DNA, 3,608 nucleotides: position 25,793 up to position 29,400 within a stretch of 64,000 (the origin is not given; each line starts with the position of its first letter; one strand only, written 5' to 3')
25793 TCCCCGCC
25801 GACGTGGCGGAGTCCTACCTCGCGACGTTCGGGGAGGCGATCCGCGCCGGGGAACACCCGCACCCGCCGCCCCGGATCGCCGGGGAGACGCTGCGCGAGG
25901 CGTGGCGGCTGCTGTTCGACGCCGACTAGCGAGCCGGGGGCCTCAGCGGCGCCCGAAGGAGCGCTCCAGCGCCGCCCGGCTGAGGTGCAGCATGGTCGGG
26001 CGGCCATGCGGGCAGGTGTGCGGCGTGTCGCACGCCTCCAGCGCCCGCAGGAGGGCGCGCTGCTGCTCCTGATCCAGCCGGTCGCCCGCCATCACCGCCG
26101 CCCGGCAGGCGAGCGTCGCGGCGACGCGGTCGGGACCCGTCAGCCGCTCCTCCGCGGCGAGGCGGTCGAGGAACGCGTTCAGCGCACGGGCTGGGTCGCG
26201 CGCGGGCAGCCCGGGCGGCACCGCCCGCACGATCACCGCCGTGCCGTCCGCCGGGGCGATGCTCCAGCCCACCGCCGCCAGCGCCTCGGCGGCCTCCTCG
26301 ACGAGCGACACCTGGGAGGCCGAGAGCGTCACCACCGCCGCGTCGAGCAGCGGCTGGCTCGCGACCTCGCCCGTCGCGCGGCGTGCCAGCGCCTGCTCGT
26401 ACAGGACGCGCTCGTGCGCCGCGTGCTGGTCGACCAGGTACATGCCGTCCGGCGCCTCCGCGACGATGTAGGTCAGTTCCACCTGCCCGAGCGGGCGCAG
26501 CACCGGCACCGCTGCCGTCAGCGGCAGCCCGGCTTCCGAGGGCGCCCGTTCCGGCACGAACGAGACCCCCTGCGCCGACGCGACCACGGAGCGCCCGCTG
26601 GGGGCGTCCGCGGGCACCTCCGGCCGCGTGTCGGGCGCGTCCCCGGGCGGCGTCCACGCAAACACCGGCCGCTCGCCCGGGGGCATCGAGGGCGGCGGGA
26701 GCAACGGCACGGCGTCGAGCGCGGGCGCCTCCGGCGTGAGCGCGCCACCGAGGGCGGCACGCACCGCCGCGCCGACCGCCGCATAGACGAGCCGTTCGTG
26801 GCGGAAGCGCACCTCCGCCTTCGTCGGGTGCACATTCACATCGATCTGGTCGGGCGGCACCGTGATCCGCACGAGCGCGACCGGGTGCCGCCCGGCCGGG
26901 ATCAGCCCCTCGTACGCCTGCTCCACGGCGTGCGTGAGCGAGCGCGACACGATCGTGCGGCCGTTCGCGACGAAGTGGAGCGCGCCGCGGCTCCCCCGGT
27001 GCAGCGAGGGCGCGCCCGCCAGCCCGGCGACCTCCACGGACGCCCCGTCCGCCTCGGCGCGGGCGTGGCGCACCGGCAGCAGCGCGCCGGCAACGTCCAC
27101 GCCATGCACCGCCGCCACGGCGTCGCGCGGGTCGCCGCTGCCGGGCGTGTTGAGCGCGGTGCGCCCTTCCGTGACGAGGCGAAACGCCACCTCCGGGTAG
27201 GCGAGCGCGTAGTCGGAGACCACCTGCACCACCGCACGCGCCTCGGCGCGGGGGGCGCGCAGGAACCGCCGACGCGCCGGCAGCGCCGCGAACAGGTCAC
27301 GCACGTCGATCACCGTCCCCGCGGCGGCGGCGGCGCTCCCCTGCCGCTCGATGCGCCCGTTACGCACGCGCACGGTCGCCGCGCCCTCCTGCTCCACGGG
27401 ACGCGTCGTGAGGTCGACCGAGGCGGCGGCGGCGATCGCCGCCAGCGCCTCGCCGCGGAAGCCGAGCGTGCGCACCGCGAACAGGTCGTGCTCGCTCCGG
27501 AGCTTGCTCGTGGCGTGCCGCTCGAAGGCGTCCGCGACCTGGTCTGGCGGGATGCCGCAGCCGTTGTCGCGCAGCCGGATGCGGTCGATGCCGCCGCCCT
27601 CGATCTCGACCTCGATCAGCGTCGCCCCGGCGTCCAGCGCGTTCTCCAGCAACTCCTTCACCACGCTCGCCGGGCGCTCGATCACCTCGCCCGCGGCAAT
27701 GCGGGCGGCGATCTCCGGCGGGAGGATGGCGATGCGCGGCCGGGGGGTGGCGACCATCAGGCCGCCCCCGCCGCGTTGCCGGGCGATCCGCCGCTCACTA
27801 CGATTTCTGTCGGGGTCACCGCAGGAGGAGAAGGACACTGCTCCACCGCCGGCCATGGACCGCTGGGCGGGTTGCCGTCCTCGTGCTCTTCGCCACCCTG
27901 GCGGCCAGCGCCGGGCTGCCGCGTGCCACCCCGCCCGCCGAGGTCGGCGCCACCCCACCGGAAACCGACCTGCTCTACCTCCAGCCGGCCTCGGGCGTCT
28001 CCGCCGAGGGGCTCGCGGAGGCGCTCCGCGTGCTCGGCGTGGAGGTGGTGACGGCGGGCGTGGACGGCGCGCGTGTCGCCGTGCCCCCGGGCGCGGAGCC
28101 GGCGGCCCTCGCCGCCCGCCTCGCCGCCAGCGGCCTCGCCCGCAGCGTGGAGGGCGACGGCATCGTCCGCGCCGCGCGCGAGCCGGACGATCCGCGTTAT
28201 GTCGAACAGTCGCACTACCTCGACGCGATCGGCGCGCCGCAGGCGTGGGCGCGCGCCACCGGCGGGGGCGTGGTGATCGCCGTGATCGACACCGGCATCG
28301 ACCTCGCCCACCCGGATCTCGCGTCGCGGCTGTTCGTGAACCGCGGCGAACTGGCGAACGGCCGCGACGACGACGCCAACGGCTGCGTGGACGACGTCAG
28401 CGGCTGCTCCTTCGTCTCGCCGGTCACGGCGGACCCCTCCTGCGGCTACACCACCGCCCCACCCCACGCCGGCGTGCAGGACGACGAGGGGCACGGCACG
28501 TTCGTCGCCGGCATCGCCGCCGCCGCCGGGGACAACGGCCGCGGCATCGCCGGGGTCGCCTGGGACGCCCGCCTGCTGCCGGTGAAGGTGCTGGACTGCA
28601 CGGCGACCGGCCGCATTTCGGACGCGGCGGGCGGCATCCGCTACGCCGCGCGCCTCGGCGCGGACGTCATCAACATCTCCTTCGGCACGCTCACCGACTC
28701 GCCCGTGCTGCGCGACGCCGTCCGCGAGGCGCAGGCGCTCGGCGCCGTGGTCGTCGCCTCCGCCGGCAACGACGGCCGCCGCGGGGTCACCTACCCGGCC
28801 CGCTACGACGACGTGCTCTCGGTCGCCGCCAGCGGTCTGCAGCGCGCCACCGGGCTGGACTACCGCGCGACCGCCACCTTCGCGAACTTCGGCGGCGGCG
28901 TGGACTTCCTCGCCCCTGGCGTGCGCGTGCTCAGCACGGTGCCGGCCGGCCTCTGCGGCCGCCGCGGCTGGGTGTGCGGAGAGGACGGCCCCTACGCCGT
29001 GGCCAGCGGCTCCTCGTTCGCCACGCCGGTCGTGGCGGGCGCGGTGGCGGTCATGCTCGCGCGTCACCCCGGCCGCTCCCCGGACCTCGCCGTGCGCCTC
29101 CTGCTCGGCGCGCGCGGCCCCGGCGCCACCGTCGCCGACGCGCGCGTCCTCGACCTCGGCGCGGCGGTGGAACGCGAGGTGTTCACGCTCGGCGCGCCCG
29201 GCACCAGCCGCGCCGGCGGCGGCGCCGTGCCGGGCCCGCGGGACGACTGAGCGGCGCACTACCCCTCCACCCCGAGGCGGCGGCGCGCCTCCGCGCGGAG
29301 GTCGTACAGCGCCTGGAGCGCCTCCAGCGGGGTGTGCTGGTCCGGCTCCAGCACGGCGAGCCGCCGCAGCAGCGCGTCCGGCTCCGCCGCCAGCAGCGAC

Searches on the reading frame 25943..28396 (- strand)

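Call 97: search_protein_families(library=pfam, proteins=[window:25943-28396:-], max_evalue=0.001)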
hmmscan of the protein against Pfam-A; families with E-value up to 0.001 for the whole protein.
window:25943-28396:- (817 aa): 4 families
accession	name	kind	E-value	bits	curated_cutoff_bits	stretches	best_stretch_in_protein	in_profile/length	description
PF08676.16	MutL_C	-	9.7e-35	119.8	25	1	636-774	1-142/142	MutL C terminal dimerisation domain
PF01119.25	DNA_mis_repair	-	1.4e-30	105.8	26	1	428-549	2-118/119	DNA mismatch repair protein, C-terminal domain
PF13589.12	HATPase_c_3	-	1.5e-09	38.4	25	1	243-345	4-106/137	Histidine kinase-, DNA gyrase B-, and HSP90-like ATPase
PF02518.31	HATPase_c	-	2.9e-09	37.8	26.4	1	240-296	4-63/111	Histidine kinase-, DNA gyrase B-, and HSP90-like ATPase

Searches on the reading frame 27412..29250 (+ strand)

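Call 97: search_protein_families(library=pfam, proteins=[window:27412-29250:+], max_evalue=0.001)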
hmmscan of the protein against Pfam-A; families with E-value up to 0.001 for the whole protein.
window:27412-29250:+ (612 aa): 1 family
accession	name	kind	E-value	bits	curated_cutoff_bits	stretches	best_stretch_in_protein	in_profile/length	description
PF00082.27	Peptidase_S8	-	2.1e-43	149.1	21.8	1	284-558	1-263/288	Subtilase family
